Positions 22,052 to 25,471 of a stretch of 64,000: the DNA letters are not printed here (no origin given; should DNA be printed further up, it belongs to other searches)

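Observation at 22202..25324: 1040-aa chimeric outer-membrane protein: HExxH domain, PD40 propeller and Omp85 barrel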

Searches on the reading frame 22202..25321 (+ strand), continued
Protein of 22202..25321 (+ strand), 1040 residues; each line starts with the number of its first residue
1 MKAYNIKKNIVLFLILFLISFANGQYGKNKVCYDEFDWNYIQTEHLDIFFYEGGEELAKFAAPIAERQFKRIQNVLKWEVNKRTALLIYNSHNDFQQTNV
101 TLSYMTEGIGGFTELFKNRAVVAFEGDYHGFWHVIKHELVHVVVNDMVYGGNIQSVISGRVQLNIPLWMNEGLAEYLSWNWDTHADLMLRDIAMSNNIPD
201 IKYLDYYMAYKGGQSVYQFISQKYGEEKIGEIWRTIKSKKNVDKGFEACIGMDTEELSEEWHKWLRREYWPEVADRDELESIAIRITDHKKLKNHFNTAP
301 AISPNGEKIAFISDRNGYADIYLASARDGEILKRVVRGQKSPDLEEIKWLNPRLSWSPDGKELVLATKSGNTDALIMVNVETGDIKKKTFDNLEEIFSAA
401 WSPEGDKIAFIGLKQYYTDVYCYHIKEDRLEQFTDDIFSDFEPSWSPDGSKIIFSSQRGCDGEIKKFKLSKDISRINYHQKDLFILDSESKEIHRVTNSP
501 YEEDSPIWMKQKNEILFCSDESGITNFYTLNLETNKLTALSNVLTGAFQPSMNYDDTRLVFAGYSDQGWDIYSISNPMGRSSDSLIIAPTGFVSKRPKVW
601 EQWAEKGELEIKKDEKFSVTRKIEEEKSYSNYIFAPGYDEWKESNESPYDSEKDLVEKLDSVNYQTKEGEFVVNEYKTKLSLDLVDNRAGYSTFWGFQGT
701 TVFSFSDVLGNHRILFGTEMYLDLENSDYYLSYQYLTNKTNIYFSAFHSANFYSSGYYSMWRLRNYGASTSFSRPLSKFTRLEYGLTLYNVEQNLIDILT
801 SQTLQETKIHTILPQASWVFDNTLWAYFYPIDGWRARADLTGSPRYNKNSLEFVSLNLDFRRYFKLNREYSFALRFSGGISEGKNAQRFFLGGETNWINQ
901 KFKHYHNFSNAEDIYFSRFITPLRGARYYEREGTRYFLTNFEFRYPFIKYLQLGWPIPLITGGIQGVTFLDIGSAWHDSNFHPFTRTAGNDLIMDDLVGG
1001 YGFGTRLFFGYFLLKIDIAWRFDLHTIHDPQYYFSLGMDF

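Call 39: find_related_loci(query=A1, collection=genome_contigs, flank=5000)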
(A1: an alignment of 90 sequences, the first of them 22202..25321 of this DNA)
Query A1 (1040 aa) in genome_contigs; peptide patterns used: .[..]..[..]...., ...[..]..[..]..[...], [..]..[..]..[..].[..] (x = any residue, [..] = any of these).
600 stretches matched a pattern (row limit reached: there are more); 592 encode a relative of the query (tblastn E <= 1e-3); the best 80 are kept; 80 distinct loci.
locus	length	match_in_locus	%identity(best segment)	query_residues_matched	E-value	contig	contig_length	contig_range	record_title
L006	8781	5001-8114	63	6-1040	0e+0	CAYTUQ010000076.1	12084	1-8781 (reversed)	MAG TPA_asm: uncultured bacterium isolate binchicken_co262_234 genome assembly, contig: NODE_5984_length_12084_cov_24.62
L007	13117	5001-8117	59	7-1040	0e+0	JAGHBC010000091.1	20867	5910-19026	MAG: Candidatus Neomarinimicrobiota bacterium isolate AUK246 PB_MBMC_200_c_000000000029, whole genome shotgun sequence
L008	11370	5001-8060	59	20-1040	0e+0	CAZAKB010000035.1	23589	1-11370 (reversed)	MAG TPA_asm: uncultured bacterium isolate SRP178699_co1_181 genome assembly, contig: NODE_2491_length_23589_cov_16.70625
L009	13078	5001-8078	58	12-1040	0e+0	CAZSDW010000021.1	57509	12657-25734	MAG TPA_asm: uncultured bacterium isolate SRP214966_co4_6 genome assembly, contig: NODE_264_length_57509_cov_8.049413, w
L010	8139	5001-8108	56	6-1040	0e+0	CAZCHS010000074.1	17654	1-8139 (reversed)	MAG TPA_asm: uncultured bacterium isolate SRP252850_co1_381 genome assembly, contig: NODE_5854_length_17654_cov_11.18449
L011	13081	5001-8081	56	10-1040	0e+0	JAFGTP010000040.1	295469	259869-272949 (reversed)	MAG: Candidatus Neomarinimicrobiota bacterium isolate Zod_Metabat.977 k87_9028298, whole genome shotgun sequence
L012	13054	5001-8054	56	25-1040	0e+0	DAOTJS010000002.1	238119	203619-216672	MAG TPA_asm: Candidatus Neomarinimicrobiota bacterium isolate AMR_MDS_2993 NODE_17_length_238119_cov_32.885002, whole ge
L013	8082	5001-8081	56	6-1030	0e+0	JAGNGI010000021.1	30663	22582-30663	MAG: Candidatus Neomarinimicrobiota bacterium isolate Go_SlDig_bin_199 Go_SlDig_3993_length_30663_cov_187.183652, whole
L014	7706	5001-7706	58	6-909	0e+0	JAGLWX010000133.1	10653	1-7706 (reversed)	MAG: Candidatus Neomarinimicrobiota bacterium isolate RS_12_34 ZL285.bin.34.fa_133, whole genome shotgun sequence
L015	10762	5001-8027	51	20-1040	0e+0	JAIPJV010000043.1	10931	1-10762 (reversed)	MAG: Candidatus Neomarinimicrobiota bacterium isolate Tobar18m-G17 Tobar18m-20mill-C396, whole genome shotgun sequence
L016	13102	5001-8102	56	6-1040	0e+0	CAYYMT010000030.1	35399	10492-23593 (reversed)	MAG TPA_asm: uncultured bacterium isolate SRP332253_co1_229 genome assembly, contig: NODE_1586_length_35399_cov_6.958296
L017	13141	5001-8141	45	6-1040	0e+0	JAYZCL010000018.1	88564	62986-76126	MAG: Candidatus Neomarinimicrobiota bacterium isolate XB_MAG1229 DB_MAG1229_0018, whole genome shotgun sequence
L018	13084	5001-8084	47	9-1040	0e+0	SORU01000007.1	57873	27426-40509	Candidatus Marinimicrobia bacterium MT.SAG.2 2547280567, whole genome shotgun sequence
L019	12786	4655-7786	45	7-1040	0e+0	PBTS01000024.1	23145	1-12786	MAG: Candidatus Neomarinimicrobiota bacterium isolate NP55 43318, whole genome shotgun sequence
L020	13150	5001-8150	44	8-1039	0e+0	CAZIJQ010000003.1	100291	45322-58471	MAG TPA_asm: uncultured bacterium isolate SRP200020_co6_38 genome assembly, contig: NODE_62_length_100291_cov_51.147103,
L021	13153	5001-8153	44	5-1040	0e+0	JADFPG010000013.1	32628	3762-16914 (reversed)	MAG: Candidatus Neomarinimicrobiota bacterium isolate B71T3L11 B71T3L11_NODE913, whole genome shotgun sequence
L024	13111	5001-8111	44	11-1040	0e+0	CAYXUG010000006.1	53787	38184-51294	MAG TPA_asm: uncultured bacterium isolate binchicken_co201_509 genome assembly, contig: NODE_443_length_53787_cov_9.0982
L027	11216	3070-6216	43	8-1040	0e+0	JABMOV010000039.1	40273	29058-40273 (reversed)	MAG: Candidatus Neomarinimicrobiota bacterium isolate bin.159 k141_1649351, whole genome shotgun sequence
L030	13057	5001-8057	44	6-1040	0e+0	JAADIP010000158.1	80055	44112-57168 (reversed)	MAG: Calditrichota bacterium isolate M_MetaBat.59 contig-127_142, whole genome shotgun sequence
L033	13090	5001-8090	43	10-1040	0e+0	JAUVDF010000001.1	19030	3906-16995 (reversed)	MAG: Candidatus Neomarinimicrobiota bacterium isolate CSMAG_290 CSMAG_290_k141_3973585_length_19030_cov_15.2821, whole g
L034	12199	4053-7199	44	12-1040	0e+0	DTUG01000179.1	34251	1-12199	MAG TPA_asm: Candidatus Neomarinimicrobiota bacterium isolate UWMA-0099 NODE_466_length_34251_cov_6.888350, whole genome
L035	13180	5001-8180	42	2-1039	0e+0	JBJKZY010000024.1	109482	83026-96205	MAG: Candidatus Neomarinimicrobiota bacterium isolate LRMED-178 Marinisomatales-LRMED-178-C225, whole genome shotgun seq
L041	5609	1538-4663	42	1-1040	0e+0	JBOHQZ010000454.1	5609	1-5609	MAG: bacterium isolate SD8033_maxbin2.bin.2_sub NODE_5312_length_5609_cov_3.047428, whole genome shotgun sequence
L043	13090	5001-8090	46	21-1040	0e+0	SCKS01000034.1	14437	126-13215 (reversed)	Candidatus Neomarinimicrobiota bacterium strain D37C9 D37C9_1023, whole genome shotgun sequence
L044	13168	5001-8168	43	10-1040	0e+0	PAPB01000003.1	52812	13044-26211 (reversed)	MAG: Candidatus Neomarinimicrobiota bacterium isolate SP173 44764, whole genome shotgun sequence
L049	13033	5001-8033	43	22-1040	0e+0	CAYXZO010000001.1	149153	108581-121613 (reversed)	MAG TPA_asm: uncultured Lentisphaeria bacterium isolate binchicken_co172_231 genome assembly, contig: NODE_25_length_149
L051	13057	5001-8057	42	5-1040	0e+0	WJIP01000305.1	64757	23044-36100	MAG: Caldithrix sp. isolate Bin_012 k141_3631355, whole genome shotgun sequence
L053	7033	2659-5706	43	11-1040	0e+0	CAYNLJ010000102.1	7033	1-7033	MAG TPA_asm: uncultured Caldithrix sp. isolate SRP162660_co1_115 genome assembly, contig: NODE_11878_length_7033_cov_9.6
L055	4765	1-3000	43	25-1040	0e+0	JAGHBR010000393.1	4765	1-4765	MAG: Caldisericaceae bacterium isolate AUK261 PB_MBMC_215_c_000000000037, whole genome shotgun sequence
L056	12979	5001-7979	42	25-1040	0e+0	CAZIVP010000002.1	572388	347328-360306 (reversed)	MAG TPA_asm: uncultured Calditrichaceae bacterium isolate SRP141376_co1_2 genome assembly, contig: NODE_4_length_572388_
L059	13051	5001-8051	43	10-1040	0e+0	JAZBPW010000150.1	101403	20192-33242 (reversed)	MAG: candidate division KSB1 bacterium isolate bin.127 k117_7655252, whole genome shotgun sequence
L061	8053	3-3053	41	15-1040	0e+0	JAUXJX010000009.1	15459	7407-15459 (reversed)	MAG: Bacteroidota bacterium isolate CSMAG_3093 CSMAG_3093_k127_15947662_length_15459_cov_15.0000, whole genome shotgun s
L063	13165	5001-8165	42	1-1040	0e+0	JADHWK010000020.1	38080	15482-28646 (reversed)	MAG: candidate division KSB1 bacterium isolate BS750m-G25 BS-750m-C1052, whole genome shotgun sequence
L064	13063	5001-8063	42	6-1040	0e+0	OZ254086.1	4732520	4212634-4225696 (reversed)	MAG: Calditrichales bacterium isolate 9af047bb-fff5-47c5-8bde-b903f089fbd6 genome assembly, chromosome: 1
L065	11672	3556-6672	41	10-1040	0e+0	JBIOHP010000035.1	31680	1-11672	MAG: Bacteroidota bacterium isolate GcC11-5 k141_19418_length_31680_cov_93.9809, whole genome shotgun sequence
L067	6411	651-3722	42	12-1040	0e+0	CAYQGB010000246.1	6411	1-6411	MAG TPA_asm: uncultured Calditrichaceae bacterium isolate SRP162660_co2_186 genome assembly, contig: NODE_9302_length_64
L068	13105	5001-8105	42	8-1040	0e+0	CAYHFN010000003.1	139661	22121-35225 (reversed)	MAG TPA_asm: uncultured Chitinophagaceae bacterium isolate ERP119702_co1_35 genome assembly, contig: NODE_57_length_1396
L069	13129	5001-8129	41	1-1040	0e+0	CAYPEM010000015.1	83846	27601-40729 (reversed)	MAG TPA_asm: uncultured Chitinophagaceae bacterium isolate SRP292972_co2_148 genome assembly, contig: NODE_240_length_83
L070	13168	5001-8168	41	4-1040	0e+0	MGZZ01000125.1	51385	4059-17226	MAG: Ignavibacteria bacterium GWC2_36_12 gwc2_scaffold_459, whole genome shotgun sequence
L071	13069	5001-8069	42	10-1040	0e+0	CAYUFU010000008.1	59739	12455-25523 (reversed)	MAG TPA_asm: uncultured Chitinophagales bacterium isolate binchicken_co274_268 genome assembly, contig: NODE_1314_length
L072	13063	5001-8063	41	26-1040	0e+0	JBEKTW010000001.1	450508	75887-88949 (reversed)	MAG: Bacteroidota bacterium isolate SPRUCE 567 SPRUCE_567_1, whole genome shotgun sequence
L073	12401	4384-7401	42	23-1040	0e+0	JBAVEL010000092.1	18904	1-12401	MAG: Bacteroidota bacterium isolate MFD04262_ilm_asm_bin6 k127_215269, whole genome shotgun sequence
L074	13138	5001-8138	41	14-1040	0e+0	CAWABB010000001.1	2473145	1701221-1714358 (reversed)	MAG: uncultured Ignavibacteria bacterium isolate MFD05942.bin.1.109 genome assembly, contig: contig_10081, whole genome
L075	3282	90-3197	41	6-1040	0e+0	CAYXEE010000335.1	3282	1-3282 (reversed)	MAG TPA_asm: uncultured Chitinophagaceae bacterium isolate SRP257756_co1_98 genome assembly, contig: NODE_28763_length_3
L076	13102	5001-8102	42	8-1040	0e+0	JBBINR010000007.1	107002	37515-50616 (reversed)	MAG: Ignavibacteriales bacterium isolate PGS172224_bin_260 NODE_125_length_107002_cov_1.55127, whole genome shotgun sequ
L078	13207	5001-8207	40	1-1040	0e+0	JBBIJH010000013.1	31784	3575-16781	MAG: Ignavibacteriales bacterium isolate QH2F170213_bin_158 NODE_1614_length_31784_cov_4.528696, whole genome shotgun se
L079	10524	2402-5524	41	20-1040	0e+0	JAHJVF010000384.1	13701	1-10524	MAG: Bacteroidetes bacterium isolate OSL_B.mb.4 OSL_B.mb.4_k141_64560, whole genome shotgun sequence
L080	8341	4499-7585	42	24-1040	0e+0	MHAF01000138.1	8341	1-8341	MAG: Ignavibacteria bacterium RBG_16_34_14 RBG_16_scaffold_62251, whole genome shotgun sequence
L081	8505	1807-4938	42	6-1040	0e+0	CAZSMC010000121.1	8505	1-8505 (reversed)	MAG TPA_asm: uncultured Cytophagia bacterium isolate binchicken_co17_2 genome assembly, contig: NODE_16891_length_8505_c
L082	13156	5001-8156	41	1-1040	0e+0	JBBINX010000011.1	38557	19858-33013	MAG: Ignavibacteriales bacterium isolate PGF172224_bin_266 NODE_487_length_38557_cov_5.204743, whole genome shotgun sequ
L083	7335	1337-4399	41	11-1040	0e+0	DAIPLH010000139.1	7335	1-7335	MAG TPA_asm: Bacteroidota bacterium isolate CTOTU25968 NODE_3815_length_7335_cov_4.144918, whole genome shotgun sequence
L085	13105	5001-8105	42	10-1040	0e+0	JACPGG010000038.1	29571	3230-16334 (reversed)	MAG: Ignavibacteriales bacterium isolate NC_groundwater_381_Ag_B-0.1um_46_8 GD18-4_B1_scaffold_182529, whole genome shot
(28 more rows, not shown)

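Call 43: search_protein_families(library=pfam, proteins=[L017:4092-4838:-, L017:2930-4096:-, L017:1362-2930:-, L021:10991-11449:+, L068:2778-4949:+, L068:4-2766:+, L068:8188-9582:-, L068:9678-11213:-, L035:4416-4895:+, L030:2462-4459:+], max_evalue=0.0001)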
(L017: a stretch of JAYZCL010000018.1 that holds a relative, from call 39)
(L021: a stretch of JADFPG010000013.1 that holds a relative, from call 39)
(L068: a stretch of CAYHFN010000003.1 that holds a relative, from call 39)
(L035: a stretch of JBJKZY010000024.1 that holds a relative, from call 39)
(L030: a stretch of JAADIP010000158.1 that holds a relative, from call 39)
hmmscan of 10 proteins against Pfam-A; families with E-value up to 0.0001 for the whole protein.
L017:4092-4838:- (249 aa): 2 families
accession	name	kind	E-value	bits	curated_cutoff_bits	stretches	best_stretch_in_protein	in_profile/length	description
PF00149.33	Metallophos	-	2.2e-10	41.7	21.5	1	4-206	2-190/191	Calcineurin-like phosphoesterase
PF12850.12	Metallophos_2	-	1.6e-06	28.7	27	0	6-127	4-91/154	Calcineurin-like phosphoesterase superfamily domain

L017:2930-4096:- (389 aa): 3 families
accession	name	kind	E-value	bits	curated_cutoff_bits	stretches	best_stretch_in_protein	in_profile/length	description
PF13646.12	HEAT_2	-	8e-19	68.2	27.7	0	59-107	28-74/88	HEAT repeats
PF03130.22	HEAT_PBS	-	2.3e-06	28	20.9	0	80-102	1-23/27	PBS lyase HEAT-like repeat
PF11838.14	ERAP1_C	-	4.6e-06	26.7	38.2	0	57-121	178-242/318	ERAP1-like C-terminal domain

L017:1362-2930:- (523 aa): 0 families

L021:10991-11449:+ (153 aa): 2 families
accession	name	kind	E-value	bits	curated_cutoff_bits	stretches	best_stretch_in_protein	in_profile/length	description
PF00293.34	NUDIX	-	8e-18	65.2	21.1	1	12-129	7-128/134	NUDIX domain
PF14815.12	NUDIX_4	-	9.4e-06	25.8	35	1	13-119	2-98/113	NUDIX domain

L068:2778-4949:+ (724 aa): 5 families
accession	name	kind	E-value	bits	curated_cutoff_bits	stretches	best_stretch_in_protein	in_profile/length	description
PF00773.25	RNB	-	3.7e-116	388.4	29.3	1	250-574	1-323/326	RNB domain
PF17876.7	CSD2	-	1.3e-25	89.7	26.2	1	154-228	1-74/74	Cold shock domain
PF08206.17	OB_RNB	-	1.6e-13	50.6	24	1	150-202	8-57/58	Ribonuclease B OB domain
PF00575.29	S1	-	3.1e-08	34.3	22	1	624-703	4-71/74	S1 RNA binding domain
PF17849.7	OB_Dis3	-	4.7e-05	23.8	22.8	0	160-219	9-74/77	Dis3-like cold-shock domain 2 (CSD2)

L068:4-2766:+ (921 aa): 0 families

L068:8188-9582:- (465 aa): 2 families
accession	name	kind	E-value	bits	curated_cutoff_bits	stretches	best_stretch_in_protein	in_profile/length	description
PF13520.12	AA_permease_2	-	1.3e-57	196.1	27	1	14-450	1-425/427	Amino acid permease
PF00324.27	AA_permease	-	2.2e-28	99.6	24.6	1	19-430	2-418/470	Amino acid permease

L068:9678-11213:- (512 aa): 3 families
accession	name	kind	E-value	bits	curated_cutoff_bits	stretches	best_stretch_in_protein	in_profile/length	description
PF02518.31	HATPase_c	-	2.5e-32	112.1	26.4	1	391-502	1-110/111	Histidine kinase-, DNA gyrase B-, and HSP90-like ATPase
PF00512.31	HisKA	-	1.5e-16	60.7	26.9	1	281-344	3-64/66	His Kinase A (phospho-acceptor) domain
PF00672.30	HAMP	-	1.3e-11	45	25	1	222-274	1-52/53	HAMP domain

L035:4416-4895:+ (160 aa): 1 family
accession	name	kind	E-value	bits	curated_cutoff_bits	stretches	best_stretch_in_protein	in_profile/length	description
PF20221.3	DUF6580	-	3.4e-42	144.8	27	1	2-157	5-161/162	Family of unknown function (DUF6580)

L030:2462-4459:+ (666 aa): 5 families
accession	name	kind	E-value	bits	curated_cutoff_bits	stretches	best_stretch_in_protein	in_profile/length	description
PF06202.20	GDE_C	-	3.2e-59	201.2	21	1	321-627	35-342/367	Amylo-alpha-1,6-glucosidase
PF12439.13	GDE_N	-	2.5e-58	197.6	27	1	27-242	2-217/219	Glycogen debranching enzyme N terminal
PF17389.8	Bac_rhamnosid6H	-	5e-08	33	24.5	1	327-522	57-232/339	Bacterial alpha-L-rhamnosidase 6 hairpin glycosidase domain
PF01204.24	Trehalase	-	2e-05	24.1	21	1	450-598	308-448/512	Trehalase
PF22422.2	MGH1-like_GH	-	9.4e-05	22.6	27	0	450-597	174-313/356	Mannosylglycerate hydrolase MGH1-like glycoside hydrolase domain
